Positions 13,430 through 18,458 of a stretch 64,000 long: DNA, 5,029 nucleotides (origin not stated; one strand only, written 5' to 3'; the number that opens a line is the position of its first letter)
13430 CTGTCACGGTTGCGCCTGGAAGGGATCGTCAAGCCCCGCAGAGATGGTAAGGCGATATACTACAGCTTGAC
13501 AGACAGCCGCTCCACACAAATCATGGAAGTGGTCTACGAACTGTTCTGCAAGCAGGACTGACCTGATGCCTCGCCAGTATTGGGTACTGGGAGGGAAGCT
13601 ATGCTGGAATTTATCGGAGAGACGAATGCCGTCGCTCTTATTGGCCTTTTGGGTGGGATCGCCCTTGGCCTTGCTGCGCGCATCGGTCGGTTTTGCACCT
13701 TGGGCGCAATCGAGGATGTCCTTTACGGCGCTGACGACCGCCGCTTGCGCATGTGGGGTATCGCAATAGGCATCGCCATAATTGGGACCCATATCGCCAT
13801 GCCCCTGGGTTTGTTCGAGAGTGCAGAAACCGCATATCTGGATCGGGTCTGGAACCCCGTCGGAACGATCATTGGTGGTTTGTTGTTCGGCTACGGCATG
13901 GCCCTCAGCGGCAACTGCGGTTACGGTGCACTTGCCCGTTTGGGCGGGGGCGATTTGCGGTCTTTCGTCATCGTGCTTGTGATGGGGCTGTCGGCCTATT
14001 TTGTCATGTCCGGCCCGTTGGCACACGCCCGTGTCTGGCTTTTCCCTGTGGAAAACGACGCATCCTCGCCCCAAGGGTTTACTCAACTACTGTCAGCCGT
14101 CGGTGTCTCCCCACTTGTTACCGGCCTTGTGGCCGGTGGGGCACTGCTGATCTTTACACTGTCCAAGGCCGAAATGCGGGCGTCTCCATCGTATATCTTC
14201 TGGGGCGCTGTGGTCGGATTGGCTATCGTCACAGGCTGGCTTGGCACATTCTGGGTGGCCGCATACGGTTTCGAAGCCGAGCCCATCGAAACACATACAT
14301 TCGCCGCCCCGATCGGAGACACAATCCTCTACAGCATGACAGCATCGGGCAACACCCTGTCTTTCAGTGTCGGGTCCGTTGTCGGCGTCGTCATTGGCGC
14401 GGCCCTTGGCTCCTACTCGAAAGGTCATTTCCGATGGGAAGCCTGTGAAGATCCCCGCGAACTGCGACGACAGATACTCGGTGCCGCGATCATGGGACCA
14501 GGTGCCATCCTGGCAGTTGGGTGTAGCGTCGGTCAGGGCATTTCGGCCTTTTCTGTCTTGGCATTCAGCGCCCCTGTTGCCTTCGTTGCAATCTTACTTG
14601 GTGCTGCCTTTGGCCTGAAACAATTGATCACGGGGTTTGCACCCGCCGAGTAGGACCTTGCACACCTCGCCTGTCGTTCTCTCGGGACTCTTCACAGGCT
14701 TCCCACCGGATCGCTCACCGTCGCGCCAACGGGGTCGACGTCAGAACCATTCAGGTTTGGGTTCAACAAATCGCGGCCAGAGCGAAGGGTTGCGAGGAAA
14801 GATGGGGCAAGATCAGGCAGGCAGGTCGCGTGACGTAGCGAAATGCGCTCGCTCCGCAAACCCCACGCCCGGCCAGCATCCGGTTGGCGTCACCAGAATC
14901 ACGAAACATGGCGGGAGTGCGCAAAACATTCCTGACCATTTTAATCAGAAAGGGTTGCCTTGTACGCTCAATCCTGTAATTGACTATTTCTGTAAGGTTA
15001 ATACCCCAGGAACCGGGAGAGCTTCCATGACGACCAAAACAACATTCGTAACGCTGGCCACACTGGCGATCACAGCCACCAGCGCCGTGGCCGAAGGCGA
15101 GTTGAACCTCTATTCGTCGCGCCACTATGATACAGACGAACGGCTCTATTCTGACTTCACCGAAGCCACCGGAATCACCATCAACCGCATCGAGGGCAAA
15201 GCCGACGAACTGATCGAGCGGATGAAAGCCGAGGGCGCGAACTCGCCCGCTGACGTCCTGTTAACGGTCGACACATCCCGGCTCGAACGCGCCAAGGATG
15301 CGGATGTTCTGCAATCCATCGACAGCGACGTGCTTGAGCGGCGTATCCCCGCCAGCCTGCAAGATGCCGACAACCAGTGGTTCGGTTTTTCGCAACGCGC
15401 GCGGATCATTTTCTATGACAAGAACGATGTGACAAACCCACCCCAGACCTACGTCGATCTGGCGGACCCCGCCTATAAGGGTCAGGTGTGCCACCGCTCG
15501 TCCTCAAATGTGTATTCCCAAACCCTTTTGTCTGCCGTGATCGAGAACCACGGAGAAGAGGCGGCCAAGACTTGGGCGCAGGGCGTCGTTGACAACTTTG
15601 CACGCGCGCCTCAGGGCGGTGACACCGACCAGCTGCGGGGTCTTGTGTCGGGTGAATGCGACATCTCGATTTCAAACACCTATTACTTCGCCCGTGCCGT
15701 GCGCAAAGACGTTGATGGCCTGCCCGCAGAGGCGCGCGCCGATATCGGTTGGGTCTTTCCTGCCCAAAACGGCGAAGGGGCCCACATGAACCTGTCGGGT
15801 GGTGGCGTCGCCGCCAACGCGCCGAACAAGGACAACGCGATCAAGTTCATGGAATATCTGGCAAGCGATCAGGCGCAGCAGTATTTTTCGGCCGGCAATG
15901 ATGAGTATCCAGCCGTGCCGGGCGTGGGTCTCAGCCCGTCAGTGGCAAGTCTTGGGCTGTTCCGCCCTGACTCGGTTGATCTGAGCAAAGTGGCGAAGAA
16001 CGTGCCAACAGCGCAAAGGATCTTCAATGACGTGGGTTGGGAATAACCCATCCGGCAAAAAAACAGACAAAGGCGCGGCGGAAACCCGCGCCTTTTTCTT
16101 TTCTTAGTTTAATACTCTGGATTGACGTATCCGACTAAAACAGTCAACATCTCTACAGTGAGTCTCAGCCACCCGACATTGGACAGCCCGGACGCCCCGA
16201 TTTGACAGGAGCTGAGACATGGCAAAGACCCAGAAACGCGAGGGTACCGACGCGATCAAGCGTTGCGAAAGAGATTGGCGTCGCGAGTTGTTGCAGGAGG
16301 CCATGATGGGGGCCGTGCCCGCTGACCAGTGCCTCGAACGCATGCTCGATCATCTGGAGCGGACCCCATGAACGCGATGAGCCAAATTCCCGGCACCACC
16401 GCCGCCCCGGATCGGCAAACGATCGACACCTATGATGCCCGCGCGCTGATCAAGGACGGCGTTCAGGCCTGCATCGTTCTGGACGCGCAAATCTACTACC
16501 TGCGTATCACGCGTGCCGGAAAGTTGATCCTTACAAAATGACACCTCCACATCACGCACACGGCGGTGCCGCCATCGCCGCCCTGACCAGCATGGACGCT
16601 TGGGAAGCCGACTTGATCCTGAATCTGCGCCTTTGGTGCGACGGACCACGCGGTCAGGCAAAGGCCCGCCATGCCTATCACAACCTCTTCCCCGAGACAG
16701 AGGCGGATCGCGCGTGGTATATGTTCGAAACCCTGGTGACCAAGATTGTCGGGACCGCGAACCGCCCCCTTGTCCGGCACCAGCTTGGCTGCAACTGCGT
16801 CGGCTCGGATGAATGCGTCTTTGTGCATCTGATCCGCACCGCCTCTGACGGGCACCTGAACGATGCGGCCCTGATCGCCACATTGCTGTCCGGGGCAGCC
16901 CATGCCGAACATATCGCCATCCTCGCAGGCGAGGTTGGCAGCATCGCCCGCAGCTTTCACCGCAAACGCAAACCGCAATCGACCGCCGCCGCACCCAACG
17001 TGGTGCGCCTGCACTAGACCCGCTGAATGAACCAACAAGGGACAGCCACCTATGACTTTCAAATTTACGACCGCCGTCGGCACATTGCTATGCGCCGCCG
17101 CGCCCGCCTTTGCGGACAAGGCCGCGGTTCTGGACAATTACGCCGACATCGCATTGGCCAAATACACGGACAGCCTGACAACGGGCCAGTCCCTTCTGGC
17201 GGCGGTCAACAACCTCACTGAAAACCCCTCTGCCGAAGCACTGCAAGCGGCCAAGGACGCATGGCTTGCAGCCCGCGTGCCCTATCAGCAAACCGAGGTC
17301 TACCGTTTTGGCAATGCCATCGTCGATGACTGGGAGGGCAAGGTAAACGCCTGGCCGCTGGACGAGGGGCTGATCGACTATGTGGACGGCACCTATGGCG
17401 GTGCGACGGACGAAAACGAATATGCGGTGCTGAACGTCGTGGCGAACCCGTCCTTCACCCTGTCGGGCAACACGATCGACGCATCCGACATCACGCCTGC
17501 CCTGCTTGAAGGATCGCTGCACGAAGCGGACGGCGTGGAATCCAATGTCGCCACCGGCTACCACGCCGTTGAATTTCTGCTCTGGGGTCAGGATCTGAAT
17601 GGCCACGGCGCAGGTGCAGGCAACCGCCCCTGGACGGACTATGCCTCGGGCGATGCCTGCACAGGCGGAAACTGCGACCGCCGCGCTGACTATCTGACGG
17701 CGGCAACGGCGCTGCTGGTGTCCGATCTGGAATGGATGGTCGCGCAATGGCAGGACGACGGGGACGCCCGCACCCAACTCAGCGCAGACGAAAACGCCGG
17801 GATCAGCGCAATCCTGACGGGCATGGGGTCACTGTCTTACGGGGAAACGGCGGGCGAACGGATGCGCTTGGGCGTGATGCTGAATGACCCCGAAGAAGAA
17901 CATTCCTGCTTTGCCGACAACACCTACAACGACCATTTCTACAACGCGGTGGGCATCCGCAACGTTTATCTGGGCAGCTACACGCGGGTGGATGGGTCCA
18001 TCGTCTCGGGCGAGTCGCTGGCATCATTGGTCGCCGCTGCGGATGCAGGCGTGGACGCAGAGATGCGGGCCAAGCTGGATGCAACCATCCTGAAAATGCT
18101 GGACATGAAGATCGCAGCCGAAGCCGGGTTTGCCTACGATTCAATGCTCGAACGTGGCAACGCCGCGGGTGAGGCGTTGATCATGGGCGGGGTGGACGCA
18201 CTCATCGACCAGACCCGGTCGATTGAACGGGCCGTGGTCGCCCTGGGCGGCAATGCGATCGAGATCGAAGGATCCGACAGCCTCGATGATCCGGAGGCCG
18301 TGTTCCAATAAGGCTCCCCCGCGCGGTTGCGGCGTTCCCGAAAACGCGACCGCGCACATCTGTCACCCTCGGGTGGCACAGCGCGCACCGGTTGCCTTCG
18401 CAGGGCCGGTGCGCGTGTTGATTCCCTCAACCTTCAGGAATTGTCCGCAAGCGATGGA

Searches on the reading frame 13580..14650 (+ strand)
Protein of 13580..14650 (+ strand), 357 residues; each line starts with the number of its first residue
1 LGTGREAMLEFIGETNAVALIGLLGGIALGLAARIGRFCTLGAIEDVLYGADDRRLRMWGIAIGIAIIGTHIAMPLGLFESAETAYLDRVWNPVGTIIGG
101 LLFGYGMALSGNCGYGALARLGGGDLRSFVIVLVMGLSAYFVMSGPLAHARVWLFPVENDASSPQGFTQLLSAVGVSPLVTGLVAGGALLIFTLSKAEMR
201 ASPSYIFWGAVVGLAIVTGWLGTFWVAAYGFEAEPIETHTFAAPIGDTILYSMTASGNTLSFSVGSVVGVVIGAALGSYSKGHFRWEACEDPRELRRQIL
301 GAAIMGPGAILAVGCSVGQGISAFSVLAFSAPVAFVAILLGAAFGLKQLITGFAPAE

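Call 72: search_protein_families(library=pfam, proteins=[window:13580-14650:+], max_evalue=0.00001)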
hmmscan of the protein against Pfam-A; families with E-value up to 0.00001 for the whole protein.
window:13580-14650:+ (357 aa): 1 family
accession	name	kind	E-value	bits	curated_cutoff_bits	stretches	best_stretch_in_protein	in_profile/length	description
PF04143.19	Sulf_transp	-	2.3e-59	201.9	27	1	36-343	2-309/310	Sulphur transport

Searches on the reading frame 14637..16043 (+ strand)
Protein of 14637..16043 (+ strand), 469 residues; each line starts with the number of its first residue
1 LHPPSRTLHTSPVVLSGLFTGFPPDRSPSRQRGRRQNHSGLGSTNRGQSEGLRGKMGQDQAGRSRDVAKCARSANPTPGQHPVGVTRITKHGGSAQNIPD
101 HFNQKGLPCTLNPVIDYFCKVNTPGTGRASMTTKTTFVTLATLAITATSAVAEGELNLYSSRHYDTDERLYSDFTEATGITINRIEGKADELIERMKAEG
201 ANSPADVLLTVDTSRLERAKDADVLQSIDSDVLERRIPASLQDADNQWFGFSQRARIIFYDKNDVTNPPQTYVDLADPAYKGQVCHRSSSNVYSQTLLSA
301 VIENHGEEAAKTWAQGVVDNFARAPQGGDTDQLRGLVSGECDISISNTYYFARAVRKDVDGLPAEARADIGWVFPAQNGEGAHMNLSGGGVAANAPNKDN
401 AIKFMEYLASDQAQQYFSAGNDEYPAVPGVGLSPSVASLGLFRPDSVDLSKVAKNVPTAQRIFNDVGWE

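Call 72: search_protein_families(library=pfam, proteins=[window:14637-16043:+], max_evalue=0.00001)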
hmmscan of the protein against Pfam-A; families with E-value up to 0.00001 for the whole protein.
window:14637-16043:+ (469 aa): 4 families
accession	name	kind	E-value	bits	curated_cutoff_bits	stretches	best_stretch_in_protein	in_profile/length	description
PF13416.11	SBP_bac_8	-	2.4e-23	83.8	27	1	171-439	3-274/279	Bacterial extracellular solute-binding protein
PF13343.11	SBP_bac_6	-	5e-23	82.3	24.6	1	203-427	2-220/245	Bacterial extracellular solute-binding protein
PF01547.30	SBP_bac_1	-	1.8e-18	68.1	26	1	170-415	13-307/307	Bacterial extracellular solute-binding protein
PF13531.11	SBP_bac_11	-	7.4e-10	39.4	25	1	169-418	15-222/227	Bacterial extracellular solute-binding protein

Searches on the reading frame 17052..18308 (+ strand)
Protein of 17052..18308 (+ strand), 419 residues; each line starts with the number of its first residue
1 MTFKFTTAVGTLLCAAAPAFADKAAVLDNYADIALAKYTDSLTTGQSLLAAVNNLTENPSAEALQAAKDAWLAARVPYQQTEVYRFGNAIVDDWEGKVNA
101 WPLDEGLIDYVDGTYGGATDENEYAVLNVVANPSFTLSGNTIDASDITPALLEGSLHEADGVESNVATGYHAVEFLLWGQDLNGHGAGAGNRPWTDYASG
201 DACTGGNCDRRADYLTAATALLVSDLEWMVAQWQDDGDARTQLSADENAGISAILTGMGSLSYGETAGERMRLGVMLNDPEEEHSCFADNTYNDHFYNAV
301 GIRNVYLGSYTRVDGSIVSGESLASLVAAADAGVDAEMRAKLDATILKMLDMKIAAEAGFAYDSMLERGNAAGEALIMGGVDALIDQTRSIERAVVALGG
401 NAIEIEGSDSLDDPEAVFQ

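Call 72: search_protein_families(library=pfam, proteins=[window:17052-18308:+], max_evalue=0.00001)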
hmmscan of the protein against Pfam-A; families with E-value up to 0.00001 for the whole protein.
window:17052-18308:+ (419 aa): 1 family
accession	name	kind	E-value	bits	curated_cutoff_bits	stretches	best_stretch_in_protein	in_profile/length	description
PF09375.15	Peptidase_M75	-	2.2e-87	293.7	23.5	1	34-390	1-287/288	Imelysin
